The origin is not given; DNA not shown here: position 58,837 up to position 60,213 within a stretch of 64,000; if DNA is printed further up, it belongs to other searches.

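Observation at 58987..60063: Archaeal/eukaryotic-type DRG GTPase with a TGS domain in a bacterial context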

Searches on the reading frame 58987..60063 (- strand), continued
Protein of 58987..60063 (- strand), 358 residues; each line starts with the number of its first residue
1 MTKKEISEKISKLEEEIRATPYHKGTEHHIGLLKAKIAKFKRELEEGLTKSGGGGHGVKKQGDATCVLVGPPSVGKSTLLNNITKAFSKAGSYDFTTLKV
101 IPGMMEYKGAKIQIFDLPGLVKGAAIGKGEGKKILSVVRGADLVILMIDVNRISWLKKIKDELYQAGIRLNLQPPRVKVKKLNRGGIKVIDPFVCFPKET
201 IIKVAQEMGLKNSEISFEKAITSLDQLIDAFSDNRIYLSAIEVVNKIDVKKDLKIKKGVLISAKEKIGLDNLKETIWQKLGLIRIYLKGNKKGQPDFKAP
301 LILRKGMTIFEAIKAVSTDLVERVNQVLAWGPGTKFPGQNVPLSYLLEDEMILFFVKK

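Call 52: find_encoding_contigs(protein=P0137, flank=7000, max_places=2)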
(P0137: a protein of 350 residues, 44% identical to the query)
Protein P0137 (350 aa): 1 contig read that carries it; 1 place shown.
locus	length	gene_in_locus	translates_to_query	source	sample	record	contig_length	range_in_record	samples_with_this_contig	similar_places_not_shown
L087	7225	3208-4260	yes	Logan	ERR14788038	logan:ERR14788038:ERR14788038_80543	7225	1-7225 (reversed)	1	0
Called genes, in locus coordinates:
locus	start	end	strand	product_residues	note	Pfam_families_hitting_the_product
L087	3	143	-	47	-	?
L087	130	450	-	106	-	PF01022:HTH_5, PF01978:TrmB (weak)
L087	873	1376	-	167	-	PF10107:Endonuc_Holl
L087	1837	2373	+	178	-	-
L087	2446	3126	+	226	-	-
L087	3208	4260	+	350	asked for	PF01926:MMR_HSR1, PF02421:FeoB_N, PF16897:MMR_HSR1_Xtn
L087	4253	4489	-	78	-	-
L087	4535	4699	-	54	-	-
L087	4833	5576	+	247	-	-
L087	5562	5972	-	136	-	-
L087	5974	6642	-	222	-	-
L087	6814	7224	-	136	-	?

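Call 53: predict_structure(alignment_id=A1)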
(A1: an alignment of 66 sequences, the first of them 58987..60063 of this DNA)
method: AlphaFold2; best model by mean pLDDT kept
length: 358 residues; sequences in the alignment: 66
mean_pLDDT: 91.3   pTM: 0.87
mean pLDDT of the five models: 91.3, 91.1, 91.0, 90.7, 90.5
residues with pLDDT >= 90: 280; 70-90: 49; 50-70: 22; < 50: 7
segments of 3 or more residues with pLDDT < 50: 90-96
pLDDT, mean of each block of 10 residues (from residue 1): 90 95 89 90 79 70 96 93 76 48 95 90 70 89 97 94 94 97 97 95 96 97 95 95 97 90 97 98 98 96 98 97 97 97 98 97
secondary structure, 60 per line:
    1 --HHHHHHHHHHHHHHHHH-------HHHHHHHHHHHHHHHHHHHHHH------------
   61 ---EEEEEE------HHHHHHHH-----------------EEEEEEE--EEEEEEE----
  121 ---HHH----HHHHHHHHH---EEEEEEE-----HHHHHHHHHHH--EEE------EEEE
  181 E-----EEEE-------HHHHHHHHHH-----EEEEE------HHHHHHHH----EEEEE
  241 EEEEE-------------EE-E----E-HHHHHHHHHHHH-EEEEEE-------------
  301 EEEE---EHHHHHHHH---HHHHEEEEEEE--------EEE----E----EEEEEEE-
elements in order: H3-19 H27-48 E64-69 H76-83 E101-107 E110-116 H131-139 E143-149 H155-165 E168-170 E177-181 E187-190 H198-207 E213-217 H224-231 E236-245 H269-280 E282-287 E301-304 H309-316 H320-323 E324-330 E339-341 E351-357

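Call 56: fold_search(model_id=the predicted structure, library=pdb)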
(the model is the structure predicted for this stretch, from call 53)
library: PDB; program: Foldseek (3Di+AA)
matches with E <= 10: 1966; with E <= 0.001: 992
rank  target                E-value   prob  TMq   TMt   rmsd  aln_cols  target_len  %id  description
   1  7rr5_R                1.0e-34  1.00  0.76  0.77   4.7       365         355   38  Structure of ribosomal complex bound with Rbg1/Tma46 (released 2021-11-10)
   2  4a9a_A                1.1e-33  1.00  0.78  0.79   4.4       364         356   38  Structure of Rbg1 in complex with Tma46 dfrp domain (released 2012-10-03)
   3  4a9a_B                2.8e-32  1.00  0.77  0.78   4.2       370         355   35  Structure of Rbg1 in complex with Tma46 dfrp domain (released 2012-10-03)
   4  7nrc_So               1.7e-25  1.00  0.74  0.76   4.7       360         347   33  Structure of the yeast Gcn1 bound to a leading stalled 80S ribosome with Rbg2, Gir2, A- and P-tRNA and eIF5A (released 2021-05-05)
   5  1wxq                  3.4e-09  1.00  0.44  0.45  11.9       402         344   15  Crystal Structure of GTP binding protein from Pyrococcus horikoshii OT3 (released 2006-04-18)
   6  5ee1                  4.3e-09  1.00  0.42  0.42  10.2       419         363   14  Crystal structure of OsYchF1 at pH 7.85 (released 2016-02-24)
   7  5ee9_A                6.1e-09  1.00  0.43  0.43  11.8       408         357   14  Complex structure of OSYCHF1 with GMP-PNP (released 2016-02-24)
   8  5ee9_B                1.4e-08  1.00  0.44  0.43  12.0       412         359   13  Complex structure of OSYCHF1 with GMP-PNP (released 2016-02-24)
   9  8kie_y                1.4e-08  1.00  0.45  0.44   9.4       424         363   14  Structure of YchF with 50S ribosomal subunit (local map) (released 2024-08-28)
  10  7y9i                  1.9e-08  1.00  0.40  0.39  11.4       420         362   13  Complex structure of AtYchF1 with ppGpp (released 2023-07-12)
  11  5ee3_A                4.4e-08  1.00  0.42  0.42  10.4       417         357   13  COMPLEX STRUCTURE OF OSYCHF1 WITH AMP-PNP (released 2016-02-24)
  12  5ee3_B                6.8e-08  1.00  0.44  0.43   9.9       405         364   14  COMPLEX STRUCTURE OF OSYCHF1 WITH AMP-PNP (released 2016-02-24)
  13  2e87                  9.1e-08  1.00  0.32  0.32  23.3       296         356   23  Crystal structure of hypothetical GTP-binding protein PH1320 from Pyrococcus horikoshii OT3, in complex with GDP (released 2007-07-24)
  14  9hcf_t                1.0e-07  1.00  0.32  0.35  11.3       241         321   22  Mouse mitoribosome large subunit assembly intermediate bound to NSUN4, METRF4, GTPBP7, GTPBP10 and the MALSU-L0R8F8-mt (released 2025-07-09)
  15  7o9k_G                1.1e-07  1.00  0.33  0.35   5.2       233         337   20  Human mitochondrial ribosome large subunit assembly intermediate with MTERF4-NSUN4, MRM2, MTG1, the MALSU module, GTPB (released 2021-06-30)
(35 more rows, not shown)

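Call 57: list_cluster_members(proteins=[P0147, P0175, P0130, P0124, P0127, P0132, P0152, P0174, P0123, P0133])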
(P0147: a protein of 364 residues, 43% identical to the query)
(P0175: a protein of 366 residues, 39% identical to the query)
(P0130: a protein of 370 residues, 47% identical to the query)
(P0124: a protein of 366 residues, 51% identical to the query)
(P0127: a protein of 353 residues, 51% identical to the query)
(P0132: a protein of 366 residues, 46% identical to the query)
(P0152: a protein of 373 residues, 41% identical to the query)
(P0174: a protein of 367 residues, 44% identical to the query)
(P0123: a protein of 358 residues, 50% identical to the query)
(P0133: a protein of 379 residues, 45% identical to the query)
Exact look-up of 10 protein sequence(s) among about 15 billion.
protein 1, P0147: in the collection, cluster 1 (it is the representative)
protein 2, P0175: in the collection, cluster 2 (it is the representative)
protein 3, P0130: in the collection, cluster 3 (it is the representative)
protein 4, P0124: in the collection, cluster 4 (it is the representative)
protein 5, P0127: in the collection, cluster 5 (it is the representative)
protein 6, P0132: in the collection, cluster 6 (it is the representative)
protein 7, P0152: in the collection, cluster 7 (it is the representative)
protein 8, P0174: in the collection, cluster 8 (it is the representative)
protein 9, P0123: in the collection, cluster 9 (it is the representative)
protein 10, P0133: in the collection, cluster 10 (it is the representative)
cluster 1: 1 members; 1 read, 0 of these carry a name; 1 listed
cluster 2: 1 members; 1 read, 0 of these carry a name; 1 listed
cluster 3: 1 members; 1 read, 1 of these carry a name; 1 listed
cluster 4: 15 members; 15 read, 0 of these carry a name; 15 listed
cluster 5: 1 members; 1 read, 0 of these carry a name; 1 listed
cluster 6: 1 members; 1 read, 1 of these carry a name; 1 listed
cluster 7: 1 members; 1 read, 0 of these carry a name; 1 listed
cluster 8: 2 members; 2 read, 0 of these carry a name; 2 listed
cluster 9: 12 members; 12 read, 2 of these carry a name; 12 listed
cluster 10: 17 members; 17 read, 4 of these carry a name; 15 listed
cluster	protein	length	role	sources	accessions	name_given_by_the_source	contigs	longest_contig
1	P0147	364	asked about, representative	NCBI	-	-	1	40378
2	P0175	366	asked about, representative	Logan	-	-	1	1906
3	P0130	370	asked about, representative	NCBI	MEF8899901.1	MAG: GTP-binding protein [Halovenus sp.]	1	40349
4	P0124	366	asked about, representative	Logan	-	-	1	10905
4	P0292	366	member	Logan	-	-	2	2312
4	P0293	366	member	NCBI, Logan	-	-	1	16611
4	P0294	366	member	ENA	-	-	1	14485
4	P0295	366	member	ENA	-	-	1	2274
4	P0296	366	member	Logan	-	-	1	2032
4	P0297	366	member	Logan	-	-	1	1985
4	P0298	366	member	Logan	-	-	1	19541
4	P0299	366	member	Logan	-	-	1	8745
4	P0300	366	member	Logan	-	-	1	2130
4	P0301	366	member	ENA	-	-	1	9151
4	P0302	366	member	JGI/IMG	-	-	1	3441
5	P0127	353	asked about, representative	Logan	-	-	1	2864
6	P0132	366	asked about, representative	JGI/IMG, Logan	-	uncharacterized protein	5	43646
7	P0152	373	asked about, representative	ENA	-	-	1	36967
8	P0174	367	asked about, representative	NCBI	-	-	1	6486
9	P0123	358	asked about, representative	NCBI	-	-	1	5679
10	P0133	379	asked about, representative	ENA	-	-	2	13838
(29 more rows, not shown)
